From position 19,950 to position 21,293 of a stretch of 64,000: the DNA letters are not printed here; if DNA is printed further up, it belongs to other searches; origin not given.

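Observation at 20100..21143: Uncharacterised 347-aa AT-rich cargo protein with a Cys cluster and a PD-(D/E)xK-like core: candidate novel effector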

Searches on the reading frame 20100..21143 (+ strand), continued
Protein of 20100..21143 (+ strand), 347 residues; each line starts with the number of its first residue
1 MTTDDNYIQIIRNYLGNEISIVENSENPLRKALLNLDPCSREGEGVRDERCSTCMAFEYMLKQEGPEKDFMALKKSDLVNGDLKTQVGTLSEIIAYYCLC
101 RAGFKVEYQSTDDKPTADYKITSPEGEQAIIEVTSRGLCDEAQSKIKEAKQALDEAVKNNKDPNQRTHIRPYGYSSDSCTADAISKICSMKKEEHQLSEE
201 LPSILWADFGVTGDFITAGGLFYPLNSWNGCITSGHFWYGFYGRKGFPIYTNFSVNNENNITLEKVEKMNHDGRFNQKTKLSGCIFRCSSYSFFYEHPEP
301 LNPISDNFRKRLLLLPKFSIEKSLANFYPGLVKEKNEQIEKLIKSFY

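Call 42: find_encoding_contigs(protein=P0009, flank=10000, max_places=3)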
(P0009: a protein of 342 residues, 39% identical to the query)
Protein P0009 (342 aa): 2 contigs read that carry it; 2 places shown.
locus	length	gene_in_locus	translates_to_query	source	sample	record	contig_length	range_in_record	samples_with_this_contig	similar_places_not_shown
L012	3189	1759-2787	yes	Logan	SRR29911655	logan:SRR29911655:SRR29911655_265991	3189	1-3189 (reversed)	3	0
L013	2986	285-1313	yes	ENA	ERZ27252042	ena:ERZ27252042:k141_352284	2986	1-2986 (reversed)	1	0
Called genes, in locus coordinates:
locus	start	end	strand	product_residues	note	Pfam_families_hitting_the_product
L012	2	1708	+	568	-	?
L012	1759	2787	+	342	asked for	-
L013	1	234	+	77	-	?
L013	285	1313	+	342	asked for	-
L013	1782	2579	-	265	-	PF01790:LGT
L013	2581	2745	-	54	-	-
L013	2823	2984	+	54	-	?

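Call 43: find_encoding_contigs(protein=P0147, flank=10000, max_places=3)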
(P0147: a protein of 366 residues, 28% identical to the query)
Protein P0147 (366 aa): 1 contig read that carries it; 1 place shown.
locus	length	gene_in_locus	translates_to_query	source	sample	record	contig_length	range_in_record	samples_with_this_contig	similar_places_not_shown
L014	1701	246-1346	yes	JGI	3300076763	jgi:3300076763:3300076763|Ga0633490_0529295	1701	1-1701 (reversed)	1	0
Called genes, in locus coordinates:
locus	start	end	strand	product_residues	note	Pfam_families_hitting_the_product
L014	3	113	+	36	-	?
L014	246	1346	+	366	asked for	-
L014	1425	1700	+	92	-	?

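Call 44: search_protein_families(library=pfam, proteins=[P0025, P0059, P0067, P0097, P0103, P0121, P0138, P0136, P0155, L012:2-1708:+], max_evalue=0.01)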
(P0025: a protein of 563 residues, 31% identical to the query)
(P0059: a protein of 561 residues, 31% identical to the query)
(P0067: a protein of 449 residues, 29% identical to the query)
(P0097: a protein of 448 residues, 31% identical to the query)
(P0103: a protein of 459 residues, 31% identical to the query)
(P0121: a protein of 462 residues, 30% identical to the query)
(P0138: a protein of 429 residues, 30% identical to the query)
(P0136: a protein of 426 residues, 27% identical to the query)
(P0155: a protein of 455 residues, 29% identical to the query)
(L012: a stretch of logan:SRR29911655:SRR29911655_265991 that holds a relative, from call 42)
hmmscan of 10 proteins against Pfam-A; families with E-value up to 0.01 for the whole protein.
P0025 (563 aa): 0 families

P0059 (561 aa): 0 families

P0067 (449 aa): 0 families

P0097 (448 aa): 0 families

P0103 (459 aa): 0 families

P0121 (462 aa): 0 families

P0138 (429 aa): 0 families

P0136 (426 aa): 0 families

P0155 (455 aa): 0 families

L012:2-1708:+ (568 aa): 2 families
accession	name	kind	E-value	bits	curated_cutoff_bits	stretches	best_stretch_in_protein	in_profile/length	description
PF00239.26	Resolvase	-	1.7e-36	125.9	23.3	1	29-181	2-145/145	Resolvase, N terminal domain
PF07508.19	Recombinase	-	3e-13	50.3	21.1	1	201-298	1-100/102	Recombinase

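Call 47: search_protein_families(library=padloc, alignment_id=A2, max_evalue=0.01)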
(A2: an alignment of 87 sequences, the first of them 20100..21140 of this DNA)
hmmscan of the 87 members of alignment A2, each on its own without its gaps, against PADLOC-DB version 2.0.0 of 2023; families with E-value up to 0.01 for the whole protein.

A. member 1, window:20100-21140:+ (347 aa): 0 families

B. families by the number of members that match (of 87 scanned): 3 families
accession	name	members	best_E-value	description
PDLC00054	DruF4|DruF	1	0.0051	Unknown function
PDLC04459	PDC-M15A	1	0.0052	-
PDLC04110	PD-T7-5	1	0.0056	-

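Call 49: find_related_loci(query=A3, collection=metagenome_contigs, flank=10000)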
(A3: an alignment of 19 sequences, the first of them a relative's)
Query A3 (353 aa) in metagenome_contigs; peptide patterns used: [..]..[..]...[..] (x = any residue, [..] = any of these).
138 stretches matched a pattern; 20 encode a relative of the query (tblastn E <= 1e-3); 20 distinct loci.
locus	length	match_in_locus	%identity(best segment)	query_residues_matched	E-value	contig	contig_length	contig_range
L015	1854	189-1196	49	1-350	1e-112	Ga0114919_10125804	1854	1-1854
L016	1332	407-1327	50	1-321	1e-104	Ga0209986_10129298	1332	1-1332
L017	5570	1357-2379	49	1-348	3e-97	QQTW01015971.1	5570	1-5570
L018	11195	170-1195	42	2-347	1e-77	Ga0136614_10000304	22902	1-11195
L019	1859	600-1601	37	5-341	1e-66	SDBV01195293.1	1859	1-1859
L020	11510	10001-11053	35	1-348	7e-59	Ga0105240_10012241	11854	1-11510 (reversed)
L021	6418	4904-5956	35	1-348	6e-59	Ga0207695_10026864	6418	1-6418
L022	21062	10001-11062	34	6-353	2e-57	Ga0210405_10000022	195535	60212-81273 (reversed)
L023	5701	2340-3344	35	3-346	5e-57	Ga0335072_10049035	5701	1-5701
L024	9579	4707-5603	37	4-306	9e-57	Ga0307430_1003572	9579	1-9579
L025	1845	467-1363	36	4-306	6e-58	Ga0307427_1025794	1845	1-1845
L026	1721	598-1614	35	4-345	1e-57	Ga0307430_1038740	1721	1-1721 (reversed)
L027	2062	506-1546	35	1-344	1e-55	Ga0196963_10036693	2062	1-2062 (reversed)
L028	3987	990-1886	36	4-306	1e-53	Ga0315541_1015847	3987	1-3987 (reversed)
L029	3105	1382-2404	32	1-349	3e-49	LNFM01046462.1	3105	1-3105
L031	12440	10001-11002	33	26-351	1e-46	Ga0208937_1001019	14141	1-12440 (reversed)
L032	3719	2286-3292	33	3-347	1e-42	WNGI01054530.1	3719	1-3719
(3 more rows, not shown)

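Call 50: find_related_loci(query=A3, collection=viral_contigs, flank=10000)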
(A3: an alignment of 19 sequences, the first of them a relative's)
Query A3 (353 aa) in viral_contigs; peptide patterns used: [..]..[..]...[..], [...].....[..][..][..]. (x = any residue, [..] = any of these).
39 stretches matched a pattern, but none encodes a relative of the query by tblastn (E <= 1e-3).

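Call 53: search_protein_families(library=pfam, proteins=[L020:5235-8033:+, L020:8197-9339:+, L020:9329-9943:+, L020:11141-11455:+, L024:784-3636:+, L024:3688-4053:+, L024:4102-4482:+, L024:5960-6808:-, L029:77-1351:+, L027:3-509:+], max_evalue=0.001)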
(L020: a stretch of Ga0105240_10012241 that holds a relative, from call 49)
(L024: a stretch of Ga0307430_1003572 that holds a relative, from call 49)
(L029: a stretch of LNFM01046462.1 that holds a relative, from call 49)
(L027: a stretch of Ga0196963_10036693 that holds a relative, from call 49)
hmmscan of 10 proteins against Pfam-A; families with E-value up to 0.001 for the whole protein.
L020:5235-8033:+ (932 aa): 0 families

L020:8197-9339:+ (380 aa): 2 families
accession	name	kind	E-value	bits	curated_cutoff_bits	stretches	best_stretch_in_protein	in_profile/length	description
PF06114.19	Peptidase_M78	-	5.6e-23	81.5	22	1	161-283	2-122/123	IrrE N-terminal-like domain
PF13560.12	HTH_31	-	0.00098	19.8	27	0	8-60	2-55/64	Helix-turn-helix domain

L020:9329-9943:+ (204 aa): 0 families

L020:11141-11455:+ (104 aa): 0 families

L024:784-3636:+ (950 aa): 3 families
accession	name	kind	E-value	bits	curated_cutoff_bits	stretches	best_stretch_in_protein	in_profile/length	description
PF00082.27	Peptidase_S8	-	5.1e-19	69.1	21.8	1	345-617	2-275/288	Subtilase family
PF17957.7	Big_7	-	3e-05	25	24.1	0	749-775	1-27/70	Bacterial Ig domain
PF22352.2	K319L-like_PKD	-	4.9e-05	23.7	27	0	765-837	11-84/84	K319L-like, PKD domain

L024:3688-4053:+ (121 aa): 0 families

L024:4102-4482:+ (126 aa): 1 family
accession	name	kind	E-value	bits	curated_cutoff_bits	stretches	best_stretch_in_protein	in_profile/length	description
PF01382.22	Avidin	-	6.8e-19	68.8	24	1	3-118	2-115/116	Avidin family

L024:5960-6808:- (282 aa): 0 families

L029:77-1351:+ (424 aa): 2 families
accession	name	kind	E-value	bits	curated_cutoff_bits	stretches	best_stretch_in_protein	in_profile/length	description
PF00069.31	Pkinase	-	4.4e-33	115.2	31.7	1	25-232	1-200/263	Protein kinase domain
PF07714.23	PK_Tyr_Ser-Thr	-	6.5e-20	72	23.1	1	28-228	4-204/258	Protein tyrosine and serine/threonine kinase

L027:3-509:+ (168 aa): 0 families

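Call 54: search_protein_families(library=pfam, proteins=[L017:420-1211:+, L017:2625-2963:-, L018:1294-1767:+, L018:2220-3380:+, L022:11181-11555:-, L022:11556-12020:-, L023:3649-4302:+, L031:11124-12344:-, L032:1431-2045:+, L008:3453-4691:+], max_evalue=0.001)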
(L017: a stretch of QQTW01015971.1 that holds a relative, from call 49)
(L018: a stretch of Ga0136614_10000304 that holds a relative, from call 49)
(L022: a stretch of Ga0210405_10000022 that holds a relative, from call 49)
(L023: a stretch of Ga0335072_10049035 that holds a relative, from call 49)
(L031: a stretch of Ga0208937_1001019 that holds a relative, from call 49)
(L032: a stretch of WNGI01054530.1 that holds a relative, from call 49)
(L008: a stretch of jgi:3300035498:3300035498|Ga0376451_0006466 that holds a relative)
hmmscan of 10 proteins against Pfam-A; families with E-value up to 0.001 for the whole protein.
L017:420-1211:+ (263 aa): 1 family
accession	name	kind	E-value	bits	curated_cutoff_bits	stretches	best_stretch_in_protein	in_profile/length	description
PF20320.3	DUF6615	-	3.9e-11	43.4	23.8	1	26-130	23-135/289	Family of unknown function (DUF6615)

L017:2625-2963:- (112 aa): 0 families

L018:1294-1767:+ (157 aa): 1 family
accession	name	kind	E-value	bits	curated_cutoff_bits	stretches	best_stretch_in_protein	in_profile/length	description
PF04343.18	DUF488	-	1.6e-14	55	22.2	1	21-72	4-55/121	Domain of unknown function DUF488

L018:2220-3380:+ (386 aa): 3 families
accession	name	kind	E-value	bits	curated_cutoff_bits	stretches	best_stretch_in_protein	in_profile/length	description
PF02868.21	Peptidase_M4_C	-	7.2e-55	185.8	24.4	1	179-344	1-164/165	Thermolysin metallopeptidase, alpha-helical domain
PF01447.24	Peptidase_M4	-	1e-31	110.8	22.4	1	93-176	63-145/145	Thermolysin metallopeptidase, catalytic domain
PF16485.10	PLN_propep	-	0.00031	20.9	28.1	1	11-33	1-23/43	Protealysin propeptide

L022:11181-11555:- (124 aa): 0 families

L022:11556-12020:- (154 aa): 0 families

L023:3649-4302:+ (217 aa): 0 families

L031:11124-12344:- (406 aa): 6 families
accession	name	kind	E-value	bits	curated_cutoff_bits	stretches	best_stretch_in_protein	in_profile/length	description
PF13570.13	Beta-prop_ACSF4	-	1.6e-24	87.4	133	2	10-112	21-119/329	Beta-alanine-activating enzyme, beta-propeller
PF15780.11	ASH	-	2.2e-08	34.6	27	1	301-395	11-97/98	Abnormal spindle-like microcephaly-assoc'd, ASPM-SPD-2-Hydin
PF22073.2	Cep192_D4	-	7e-07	29.9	35.5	1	296-403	3-111/112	Cep192 domain 4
PF22544.2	HYDIN_VesB_CFA65-like_Ig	-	7.7e-06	26.5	25.5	1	296-402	2-100/100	HYDIN/CFA65/VesB-like, Ig-like domain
PF24507.1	Ig_CFAP65_4th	-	0.0001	23.1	27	1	347-403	22-76/76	CFAP65, fourth Ig-like domain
PF20067.5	SSL_N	-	0.00093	19.5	18.9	0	49-62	27-40/46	Strictosidine synthase-like, N-terminal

L032:1431-2045:+ (204 aa): 1 family
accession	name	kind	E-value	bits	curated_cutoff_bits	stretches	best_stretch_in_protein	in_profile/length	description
PF20329.3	DUF6624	-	8.3e-16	58.4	27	1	5-161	2-158/173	Family of unknown function (DUF6624)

L008:3453-4691:+ (412 aa): 1 family
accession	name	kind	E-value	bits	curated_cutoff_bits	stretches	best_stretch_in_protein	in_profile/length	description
PF14450.12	FtsA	-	0.0007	20.4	31.8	0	9-70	2-51/127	Cell division protein FtsA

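Call 57: search_dna_similar(query=window:20100-21140:+, collection=phages, mode=protein, max_rows=15, max_evalue=0.001)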
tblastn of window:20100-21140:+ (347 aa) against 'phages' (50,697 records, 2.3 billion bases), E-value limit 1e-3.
No match.

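Call 58: search_dna_similar(query=window:20100-21140:+, collection=plasmids, mode=protein, max_rows=20, max_evalue=0.001)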
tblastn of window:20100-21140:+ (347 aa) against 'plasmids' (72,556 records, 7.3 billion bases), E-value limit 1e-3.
Records with a match: 10; places in all: 10; records where one place covers at least 80% of the query: 4.
Best place of each record, by identity: <60% 10.
By first word of the organism name: Bacillus 4; Paraburkholderia 4; Burkholderia 2.
By predicted mobility (MOB-suite, as given by PLSDB): non-mobilizable 10.
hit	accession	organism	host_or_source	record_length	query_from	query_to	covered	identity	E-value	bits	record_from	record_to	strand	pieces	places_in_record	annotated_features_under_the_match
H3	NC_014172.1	Bacillus thuringiensis BMB171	-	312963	24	335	90%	30.1%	4e-27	119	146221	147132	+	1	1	hypothetical protein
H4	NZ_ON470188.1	Bacillus thuringiensis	-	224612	27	326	86%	29.2%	7e-23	107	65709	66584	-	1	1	hypothetical protein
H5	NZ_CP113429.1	Bacillus cereus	cell culture,petroleum sludge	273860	27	326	86%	29.2%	7e-23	107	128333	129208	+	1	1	hypothetical protein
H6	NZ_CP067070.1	Bacillus sp. HNR-4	rice,cell culture,seed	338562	27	326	86%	28.3%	2e-22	105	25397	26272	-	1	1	hypothetical protein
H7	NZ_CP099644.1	Paraburkholderia fungorum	Arabidopsis thaliana,pure culture,leaf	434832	89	346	74%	28.6%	5e-18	93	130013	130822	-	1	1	hypothetical protein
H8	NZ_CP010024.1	Paraburkholderia fungorum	Microbial isolate culture,White-rot ...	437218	89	346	74%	28.6%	5e-18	93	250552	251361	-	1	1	hypothetical protein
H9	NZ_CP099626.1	Paraburkholderia fungorum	Arabidopsis thaliana,pure culture,leaf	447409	89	346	74%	28.6%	5e-18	93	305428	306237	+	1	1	hypothetical protein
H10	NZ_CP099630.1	Paraburkholderia fungorum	Arabidopsis thaliana,pure culture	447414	89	346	74%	28.6%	5e-18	93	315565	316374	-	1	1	hypothetical protein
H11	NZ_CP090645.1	Burkholderia contaminans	sheep,milk,milk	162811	89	346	74%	26.6%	5e-13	77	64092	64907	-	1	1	hypothetical protein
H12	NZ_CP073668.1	Burkholderia contaminans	Homo sapiens,blood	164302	89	346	74%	26.6%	5e-13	77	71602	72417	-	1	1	hypothetical protein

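Call 60: get_annotated_region(hit=H3, flank=8000)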
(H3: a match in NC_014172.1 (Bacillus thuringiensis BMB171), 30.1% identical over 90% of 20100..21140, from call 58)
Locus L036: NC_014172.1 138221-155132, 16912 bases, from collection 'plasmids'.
description: Bacillus thuringiensis BMB171 plasmid pBMB171, complete sequence
organism: Bacillus thuringiensis BMB171 (NCBI taxid 714359)
taxonomy: Bacteria; Bacillota; Bacilli; Bacillales; Bacillaceae; Bacillus; Bacillus thuringiensis; Bacillus thuringiensis BMB171
host: -; source: -; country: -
typing (MOB-suite, as given by PLSDB): non-mobilizable; replicon rep_cluster_125,rep_cluster_164
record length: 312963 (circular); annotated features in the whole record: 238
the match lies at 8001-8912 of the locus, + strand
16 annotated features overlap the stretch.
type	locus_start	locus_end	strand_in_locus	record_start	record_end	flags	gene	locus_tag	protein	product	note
CDS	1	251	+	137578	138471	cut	-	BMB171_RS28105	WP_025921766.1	S8 family serine peptidase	GO:0006508 - proteolysis [Evidence IEA]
CDS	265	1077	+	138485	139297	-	-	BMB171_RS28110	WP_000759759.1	SAR2788 family putative toxin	-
CDS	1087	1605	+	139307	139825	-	-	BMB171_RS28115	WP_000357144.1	hypothetical protein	-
CDS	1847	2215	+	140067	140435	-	-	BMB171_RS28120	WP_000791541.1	DUF3796 domain-containing protein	-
CDS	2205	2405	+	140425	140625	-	-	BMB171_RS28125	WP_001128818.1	helix-turn-helix transcriptional regulator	-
CDS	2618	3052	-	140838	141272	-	-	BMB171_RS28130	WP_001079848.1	hypothetical protein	-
CDS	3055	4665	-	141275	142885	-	dnaX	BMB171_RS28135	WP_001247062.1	DNA polymerase III subunit gamma/tau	GO:0006260 - DNA replication [Evidence IEA]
CDS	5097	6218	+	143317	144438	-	tnpB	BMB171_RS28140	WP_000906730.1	IS200/IS605 family element RNA-guided endonuclease TnpB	-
CDS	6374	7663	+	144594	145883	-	-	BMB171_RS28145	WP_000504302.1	DUF2325 domain-containing protein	-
CDS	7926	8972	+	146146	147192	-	-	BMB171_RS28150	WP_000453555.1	hypothetical protein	-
CDS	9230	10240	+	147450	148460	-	-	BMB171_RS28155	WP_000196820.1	hypothetical protein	-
CDS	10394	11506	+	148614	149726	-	-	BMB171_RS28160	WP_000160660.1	RNA-guided endonuclease TnpB family protein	-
CDS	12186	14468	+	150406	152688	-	-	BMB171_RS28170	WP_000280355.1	type IA DNA topoisomerase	GO:0006265 - DNA topological change [Evidence IEA]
CDS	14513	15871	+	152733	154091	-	-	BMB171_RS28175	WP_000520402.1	VWA domain-containing protein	-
CDS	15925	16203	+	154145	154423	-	-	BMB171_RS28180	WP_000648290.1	AbrB/MazE/SpoVT family DNA-binding domain-containing protein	-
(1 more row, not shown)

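Call 61: get_annotated_region(hit=H7, flank=8000)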
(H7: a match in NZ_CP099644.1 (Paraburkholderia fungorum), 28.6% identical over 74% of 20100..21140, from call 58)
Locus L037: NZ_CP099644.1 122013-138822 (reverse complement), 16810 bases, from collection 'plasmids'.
description: Paraburkholderia fungorum strain OTU2SAUBB1 plasmid unnamed1, complete sequence
organism: Paraburkholderia fungorum (NCBI taxid 134537)
taxonomy: Bacteria; Pseudomonadota; Betaproteobacteria; Burkholderiales; Burkholderiaceae; Paraburkholderia; Paraburkholderia fungorum
host: -; source: Arabidopsis thaliana,pure culture,leaf; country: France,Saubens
typing (MOB-suite, as given by PLSDB): non-mobilizable
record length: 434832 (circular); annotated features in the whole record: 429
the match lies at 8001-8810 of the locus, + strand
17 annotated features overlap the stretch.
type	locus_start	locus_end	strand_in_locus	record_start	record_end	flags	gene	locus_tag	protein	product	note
CDS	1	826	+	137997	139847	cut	-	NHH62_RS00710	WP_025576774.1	type IV secretion system DNA-binding domain-containing protein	-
CDS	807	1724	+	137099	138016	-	-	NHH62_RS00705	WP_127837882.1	hypothetical protein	-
CDS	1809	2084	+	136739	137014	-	-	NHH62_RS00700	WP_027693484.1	hypothetical protein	-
CDS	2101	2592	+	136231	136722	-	-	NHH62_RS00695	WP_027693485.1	hypothetical protein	-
CDS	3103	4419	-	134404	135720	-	-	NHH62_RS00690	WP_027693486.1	IS701 family transposase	-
CDS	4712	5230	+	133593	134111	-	-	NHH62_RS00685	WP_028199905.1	hypothetical protein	-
CDS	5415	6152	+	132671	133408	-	-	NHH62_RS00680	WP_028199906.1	hypothetical protein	-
CDS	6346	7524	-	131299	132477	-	-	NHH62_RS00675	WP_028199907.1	hypothetical protein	-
CDS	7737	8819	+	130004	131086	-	-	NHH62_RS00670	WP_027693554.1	hypothetical protein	-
CDS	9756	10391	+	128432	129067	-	-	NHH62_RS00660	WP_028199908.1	2OG-Fe(II) oxygenase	-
CDS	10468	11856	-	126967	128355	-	-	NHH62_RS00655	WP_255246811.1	conjugal transfer protein TraH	-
CDS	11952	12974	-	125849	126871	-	-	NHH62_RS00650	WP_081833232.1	conjugal transfer protein TraF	-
CDS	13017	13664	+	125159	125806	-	-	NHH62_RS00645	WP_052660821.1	lytic transglycosylase domain-containing protein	-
CDS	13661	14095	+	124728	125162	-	-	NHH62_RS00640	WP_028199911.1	hypothetical protein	-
CDS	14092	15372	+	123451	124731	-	-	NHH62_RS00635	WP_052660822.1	ATPase, T2SS/T4P/T4SS family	-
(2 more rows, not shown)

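Call 62: get_annotated_region(hit=H11, flank=8000)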
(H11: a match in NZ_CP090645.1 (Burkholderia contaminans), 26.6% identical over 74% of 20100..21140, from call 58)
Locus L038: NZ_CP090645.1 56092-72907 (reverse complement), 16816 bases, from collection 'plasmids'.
description: Burkholderia contaminans strain LMG 23361 plasmid unnamed3, complete sequence
organism: Burkholderia contaminans (NCBI taxid 488447)
taxonomy: Bacteria; Pseudomonadota; Betaproteobacteria; Burkholderiales; Burkholderiaceae; Burkholderia; Burkholderia contaminans
host: -; source: sheep,milk,milk; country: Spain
typing (MOB-suite, as given by PLSDB): non-mobilizable
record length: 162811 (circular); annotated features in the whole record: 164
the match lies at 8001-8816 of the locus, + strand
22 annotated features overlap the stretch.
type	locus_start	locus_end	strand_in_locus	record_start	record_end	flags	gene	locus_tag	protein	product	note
CDS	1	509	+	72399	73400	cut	-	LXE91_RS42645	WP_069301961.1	hypothetical protein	-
CDS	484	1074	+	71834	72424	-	-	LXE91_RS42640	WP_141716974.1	hypothetical protein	-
CDS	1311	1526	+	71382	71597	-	-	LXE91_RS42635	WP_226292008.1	transcriptional regulator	-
CDS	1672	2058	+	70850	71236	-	-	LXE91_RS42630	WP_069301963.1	hypothetical protein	-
CDS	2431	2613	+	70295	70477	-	-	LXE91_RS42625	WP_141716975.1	hypothetical protein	-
CDS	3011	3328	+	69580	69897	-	-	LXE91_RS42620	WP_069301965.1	hypothetical protein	-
CDS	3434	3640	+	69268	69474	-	-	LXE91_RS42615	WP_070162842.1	hypothetical protein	-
CDS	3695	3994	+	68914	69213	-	-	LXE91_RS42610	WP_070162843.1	H-NS histone family protein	-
CDS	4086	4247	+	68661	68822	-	-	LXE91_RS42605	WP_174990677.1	hypothetical protein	-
CDS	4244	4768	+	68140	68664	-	-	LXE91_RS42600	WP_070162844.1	nucleoside 2-deoxyribosyltransferase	-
CDS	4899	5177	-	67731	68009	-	-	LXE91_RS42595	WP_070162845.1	hypothetical protein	-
CDS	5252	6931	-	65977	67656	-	-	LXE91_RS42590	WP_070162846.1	DNA sulfur modification protein DndB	-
CDS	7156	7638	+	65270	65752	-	-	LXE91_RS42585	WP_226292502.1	DUF6884 domain-containing protein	-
CDS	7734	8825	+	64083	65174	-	-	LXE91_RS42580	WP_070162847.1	hypothetical protein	-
CDS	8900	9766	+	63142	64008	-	-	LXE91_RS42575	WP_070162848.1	GTPase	-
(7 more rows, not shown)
